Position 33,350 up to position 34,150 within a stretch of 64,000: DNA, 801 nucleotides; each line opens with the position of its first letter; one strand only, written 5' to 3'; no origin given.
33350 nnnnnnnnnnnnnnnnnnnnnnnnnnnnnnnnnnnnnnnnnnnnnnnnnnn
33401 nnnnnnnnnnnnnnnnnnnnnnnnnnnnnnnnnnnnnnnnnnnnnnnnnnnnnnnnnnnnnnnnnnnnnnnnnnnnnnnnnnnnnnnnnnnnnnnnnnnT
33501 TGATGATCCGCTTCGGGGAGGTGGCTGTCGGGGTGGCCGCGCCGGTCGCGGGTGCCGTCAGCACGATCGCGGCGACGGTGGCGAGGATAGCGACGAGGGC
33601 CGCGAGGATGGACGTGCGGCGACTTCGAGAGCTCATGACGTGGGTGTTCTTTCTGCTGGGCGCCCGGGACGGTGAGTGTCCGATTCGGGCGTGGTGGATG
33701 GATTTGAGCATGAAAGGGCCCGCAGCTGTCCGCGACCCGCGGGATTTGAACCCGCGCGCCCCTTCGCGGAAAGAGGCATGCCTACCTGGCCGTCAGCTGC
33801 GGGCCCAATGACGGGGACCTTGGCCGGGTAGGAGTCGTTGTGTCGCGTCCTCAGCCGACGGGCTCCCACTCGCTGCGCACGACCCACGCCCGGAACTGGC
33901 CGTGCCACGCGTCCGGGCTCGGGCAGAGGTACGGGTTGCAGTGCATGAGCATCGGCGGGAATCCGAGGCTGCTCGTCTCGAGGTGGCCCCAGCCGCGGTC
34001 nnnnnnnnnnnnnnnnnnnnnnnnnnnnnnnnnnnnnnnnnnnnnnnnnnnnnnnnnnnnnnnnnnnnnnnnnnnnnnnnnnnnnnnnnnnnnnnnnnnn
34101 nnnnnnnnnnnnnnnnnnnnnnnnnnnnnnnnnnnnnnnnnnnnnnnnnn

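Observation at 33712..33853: tRNA-like structured element (T-arm mimic) between the esterase gene and upstream genes, with no integrase in the window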

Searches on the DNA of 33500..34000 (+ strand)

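Call 5: search_rna_families(source=window, start=33500, end=34000, threshold=evalue, max_evalue=10, show_alignments=5)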
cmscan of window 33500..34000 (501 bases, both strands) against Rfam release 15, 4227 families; matches with E-value up to 10: 6.
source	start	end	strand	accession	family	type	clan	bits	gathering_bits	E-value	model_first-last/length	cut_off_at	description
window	33849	33923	-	RF03170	c-di-GMP-II-GCG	Cis-reg; riboswitch;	CL00127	24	47.9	0.067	1-85/85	no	c-di-GMP-II-GCG riboswitch aptamer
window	33730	33793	+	RF04354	Plastid-ycf2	Cis-reg;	-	14.9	65.7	3.8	1-75/75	no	Plastid-ycf2 5UTR RNA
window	33778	33841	+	RF00819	mir-246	Gene; miRNA;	-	14.5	60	4.5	1-72/72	no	mir-246 microRNA precursor family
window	33732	33793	-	RF01684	mascRNA-menRNA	Gene;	-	14.4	42.5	5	1-56/56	no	MALAT1-associated small cytoplasmic RNA/MEN beta RNA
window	33663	33734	-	RF02959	DUF3085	Cis-reg;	-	13.9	40.6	7.7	1-76/76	no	DUF3085 RNA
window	33713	33863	+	RF02424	Bp2_287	Gene; sRNA;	-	10.4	70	7.2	1-174/174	no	Burkholderia sRNA Bp2_Cand287_SIPHT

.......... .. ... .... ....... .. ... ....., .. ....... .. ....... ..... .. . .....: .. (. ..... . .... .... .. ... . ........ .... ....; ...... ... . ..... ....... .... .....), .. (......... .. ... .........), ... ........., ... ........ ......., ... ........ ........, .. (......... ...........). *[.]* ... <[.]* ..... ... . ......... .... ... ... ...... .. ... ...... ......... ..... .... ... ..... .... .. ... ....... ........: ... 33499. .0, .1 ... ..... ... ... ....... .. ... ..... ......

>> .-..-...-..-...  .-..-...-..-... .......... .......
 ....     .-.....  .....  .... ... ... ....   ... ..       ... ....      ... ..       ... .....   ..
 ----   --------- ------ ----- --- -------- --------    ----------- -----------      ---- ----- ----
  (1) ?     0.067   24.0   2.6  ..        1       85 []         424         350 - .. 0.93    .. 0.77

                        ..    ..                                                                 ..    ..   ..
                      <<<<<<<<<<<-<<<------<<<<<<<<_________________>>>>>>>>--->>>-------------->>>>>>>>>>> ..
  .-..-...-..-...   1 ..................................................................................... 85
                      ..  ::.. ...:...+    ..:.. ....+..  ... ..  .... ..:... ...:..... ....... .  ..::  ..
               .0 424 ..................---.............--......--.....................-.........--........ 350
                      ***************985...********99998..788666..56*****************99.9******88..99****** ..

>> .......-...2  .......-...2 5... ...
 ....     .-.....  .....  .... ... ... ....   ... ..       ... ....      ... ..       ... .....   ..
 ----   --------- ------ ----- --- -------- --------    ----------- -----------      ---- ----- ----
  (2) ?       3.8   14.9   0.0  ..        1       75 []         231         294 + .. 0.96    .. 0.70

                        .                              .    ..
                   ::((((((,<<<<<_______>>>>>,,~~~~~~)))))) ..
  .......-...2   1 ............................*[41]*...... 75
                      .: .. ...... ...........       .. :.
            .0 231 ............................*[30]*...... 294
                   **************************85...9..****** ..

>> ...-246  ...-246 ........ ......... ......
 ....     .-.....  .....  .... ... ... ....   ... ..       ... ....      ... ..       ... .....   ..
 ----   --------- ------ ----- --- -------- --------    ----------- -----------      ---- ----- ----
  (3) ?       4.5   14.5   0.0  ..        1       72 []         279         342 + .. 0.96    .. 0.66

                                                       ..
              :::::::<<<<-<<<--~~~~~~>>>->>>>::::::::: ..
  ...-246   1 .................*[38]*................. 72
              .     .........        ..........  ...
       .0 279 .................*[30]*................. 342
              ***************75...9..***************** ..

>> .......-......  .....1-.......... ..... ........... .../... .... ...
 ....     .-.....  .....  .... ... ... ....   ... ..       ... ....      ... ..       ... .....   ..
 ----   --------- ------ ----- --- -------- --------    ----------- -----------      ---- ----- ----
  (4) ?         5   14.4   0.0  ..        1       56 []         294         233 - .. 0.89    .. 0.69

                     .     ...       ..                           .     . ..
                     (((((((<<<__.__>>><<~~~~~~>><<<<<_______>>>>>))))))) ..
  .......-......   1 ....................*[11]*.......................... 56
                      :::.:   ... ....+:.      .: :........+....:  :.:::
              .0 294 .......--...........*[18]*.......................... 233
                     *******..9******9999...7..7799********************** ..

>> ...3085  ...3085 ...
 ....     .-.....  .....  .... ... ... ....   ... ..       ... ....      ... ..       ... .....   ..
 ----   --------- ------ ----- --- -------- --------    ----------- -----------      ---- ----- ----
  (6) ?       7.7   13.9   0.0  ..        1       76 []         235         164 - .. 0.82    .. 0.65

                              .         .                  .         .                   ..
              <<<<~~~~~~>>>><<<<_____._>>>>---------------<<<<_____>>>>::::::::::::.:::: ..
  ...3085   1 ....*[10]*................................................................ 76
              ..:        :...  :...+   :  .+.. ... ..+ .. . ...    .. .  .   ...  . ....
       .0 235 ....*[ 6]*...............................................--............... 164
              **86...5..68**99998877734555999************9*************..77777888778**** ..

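Call 7: search_dna_similar(query=window:33600-33900:+, collection=phages, mode=distant, max_rows=40)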
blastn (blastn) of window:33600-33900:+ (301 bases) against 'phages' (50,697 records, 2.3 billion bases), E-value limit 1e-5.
No match.

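Call 63: build_rna_model(alignment_id=A4, structure=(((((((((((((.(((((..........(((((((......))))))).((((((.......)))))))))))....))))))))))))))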
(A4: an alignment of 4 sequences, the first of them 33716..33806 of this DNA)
Model R1 built from alignment A4 (4 sequences, 91 columns); structure: as given.
model positions 91; base pairs 31; branch points 1; effective number of sequences 0.72; information 0.628 bits per position. Calibrated on 0.2 Mb of random sequence (short: E-values are rough).
structure used (alignment columns):
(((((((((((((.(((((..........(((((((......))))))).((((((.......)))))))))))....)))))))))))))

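Call 64: search_with_rna_model(model_id=R1, sources=[window, L048, L052, L053, L054, L057, L058, L059, L062, L031, L029, L056], max_evalue=10, show_alignments=0)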
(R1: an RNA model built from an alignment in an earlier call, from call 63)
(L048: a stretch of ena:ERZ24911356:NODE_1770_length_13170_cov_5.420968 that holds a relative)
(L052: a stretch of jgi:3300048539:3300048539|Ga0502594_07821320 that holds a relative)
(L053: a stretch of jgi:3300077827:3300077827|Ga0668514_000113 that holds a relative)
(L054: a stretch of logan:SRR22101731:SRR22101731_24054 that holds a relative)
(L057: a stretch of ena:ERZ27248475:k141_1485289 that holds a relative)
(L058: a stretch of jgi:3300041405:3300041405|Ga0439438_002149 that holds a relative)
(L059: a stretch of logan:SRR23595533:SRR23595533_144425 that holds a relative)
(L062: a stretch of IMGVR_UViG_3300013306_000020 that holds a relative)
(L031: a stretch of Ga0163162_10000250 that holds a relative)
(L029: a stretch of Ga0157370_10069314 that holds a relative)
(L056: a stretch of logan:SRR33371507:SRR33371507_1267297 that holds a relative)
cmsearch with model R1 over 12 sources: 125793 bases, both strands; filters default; matches with E-value up to 10: 14.
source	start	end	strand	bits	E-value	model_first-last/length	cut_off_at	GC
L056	5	95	+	115.7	3.1e-21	1-91/91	no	0.7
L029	467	557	+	115.6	3.3e-21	1-91/91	no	0.74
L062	3421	3511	+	111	2.9e-20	1-91/91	no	0.76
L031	6937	7027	+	111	2.9e-20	1-91/91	no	0.76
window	33716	33806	-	109.3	6.6e-20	1-91/91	no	0.74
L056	5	95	-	29.8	0.0015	1-91/91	no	0.7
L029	467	557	-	29.3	0.002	1-91/91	no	0.74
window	33716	33806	+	29.2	0.002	1-91/91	no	0.74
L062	3421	3511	-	22.2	0.056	1-91/91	no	0.76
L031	6937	7027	-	22.2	0.056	1-91/91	no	0.76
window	16950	16979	-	17.4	0.56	1-91/91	no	0.9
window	44222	44259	-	16.3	0.95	1-91/91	no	0.79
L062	6263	6326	-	15.6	1.3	1-91/91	no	0.75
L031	9779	9842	-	15.6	1.3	1-91/91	no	0.75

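Call 75: search_with_rna_model(model_id=R1, sources=[L063], max_evalue=10)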
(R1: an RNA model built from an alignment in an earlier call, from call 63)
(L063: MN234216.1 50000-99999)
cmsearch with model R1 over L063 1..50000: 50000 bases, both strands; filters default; matches with E-value up to 10: 4.
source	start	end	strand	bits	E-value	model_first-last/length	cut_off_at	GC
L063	29860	29951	+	33.7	9.9e-05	1-91/91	no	0.77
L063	29777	29818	-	18.6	0.12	1-91/91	no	0.71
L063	19960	19982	+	12.4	2.4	1-91/91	no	0.83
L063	29821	29852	-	11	4.6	1-91/91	no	0.75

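Call 78: search_with_rna_model(model_id=R1, source=L063, start=29500, end=30100, max_evalue=1, show_alignments=1, filters=off)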
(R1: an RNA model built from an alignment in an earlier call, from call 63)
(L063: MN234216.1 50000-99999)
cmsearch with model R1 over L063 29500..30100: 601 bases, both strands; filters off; matches with E-value up to 1: 11.
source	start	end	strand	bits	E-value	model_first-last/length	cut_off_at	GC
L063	29860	29951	+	33.6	1.2e-06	1-91/91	no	0.77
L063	29777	29818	-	18.6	0.0015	1-91/91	no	0.71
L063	29777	29818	+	16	0.0051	1-91/91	no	0.71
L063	29821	29852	-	11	0.055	1-91/91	no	0.75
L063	29737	29760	-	10.9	0.06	1-91/91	no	0.75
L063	29737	29760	+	8.2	0.21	1-91/91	no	0.75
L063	29821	29852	+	7.8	0.25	1-91/91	no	0.75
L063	29936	29979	-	7.4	0.3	1-91/91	no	0.73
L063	29575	29611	+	5.7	0.7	30-69/91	no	0.76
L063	29656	29699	+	5.5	0.77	20-69/91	no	0.55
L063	29889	29911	-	5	0.95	1-91/91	no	0.83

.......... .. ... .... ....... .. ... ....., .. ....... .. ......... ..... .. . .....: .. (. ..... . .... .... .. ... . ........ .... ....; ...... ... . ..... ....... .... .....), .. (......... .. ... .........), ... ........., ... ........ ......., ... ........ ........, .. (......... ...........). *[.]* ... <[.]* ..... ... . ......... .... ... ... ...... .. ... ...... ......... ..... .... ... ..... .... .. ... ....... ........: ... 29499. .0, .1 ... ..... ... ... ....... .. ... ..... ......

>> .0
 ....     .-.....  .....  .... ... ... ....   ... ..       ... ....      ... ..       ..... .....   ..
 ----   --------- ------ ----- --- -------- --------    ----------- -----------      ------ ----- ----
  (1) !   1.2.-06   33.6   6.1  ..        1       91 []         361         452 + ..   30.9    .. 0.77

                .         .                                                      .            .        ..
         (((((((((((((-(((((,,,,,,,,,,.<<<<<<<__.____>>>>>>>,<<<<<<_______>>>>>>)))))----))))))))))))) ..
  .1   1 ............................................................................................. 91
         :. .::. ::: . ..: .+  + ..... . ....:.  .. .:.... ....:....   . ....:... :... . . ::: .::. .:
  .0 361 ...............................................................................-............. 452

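Call 90: search_with_rna_model(model_id=R1, sources=[window, L001, L029, L056, L063], max_evalue=0.001, make_alignment=true)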
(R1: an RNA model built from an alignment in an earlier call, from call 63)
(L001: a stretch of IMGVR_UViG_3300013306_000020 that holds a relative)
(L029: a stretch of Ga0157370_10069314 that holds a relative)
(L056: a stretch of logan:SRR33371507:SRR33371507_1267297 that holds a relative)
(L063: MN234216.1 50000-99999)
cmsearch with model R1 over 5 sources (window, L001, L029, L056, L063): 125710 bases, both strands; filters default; matches with E-value up to 0.001: 5.
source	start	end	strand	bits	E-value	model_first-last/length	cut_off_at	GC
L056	5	95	+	115.7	3.1e-21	1-91/91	no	0.7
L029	467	557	+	115.6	3.3e-21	1-91/91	no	0.74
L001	2768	2858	+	111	2.9e-20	1-91/91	no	0.76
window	33716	33806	-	109.3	6.5e-20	1-91/91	no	0.74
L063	29860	29951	+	33.7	0.00025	1-91/91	no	0.77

Alignment A6: 5 matches aligned to the model, 93 columns, each read 5' to 3' on its own strand. Consensus structure (alignment columns), stored with it:
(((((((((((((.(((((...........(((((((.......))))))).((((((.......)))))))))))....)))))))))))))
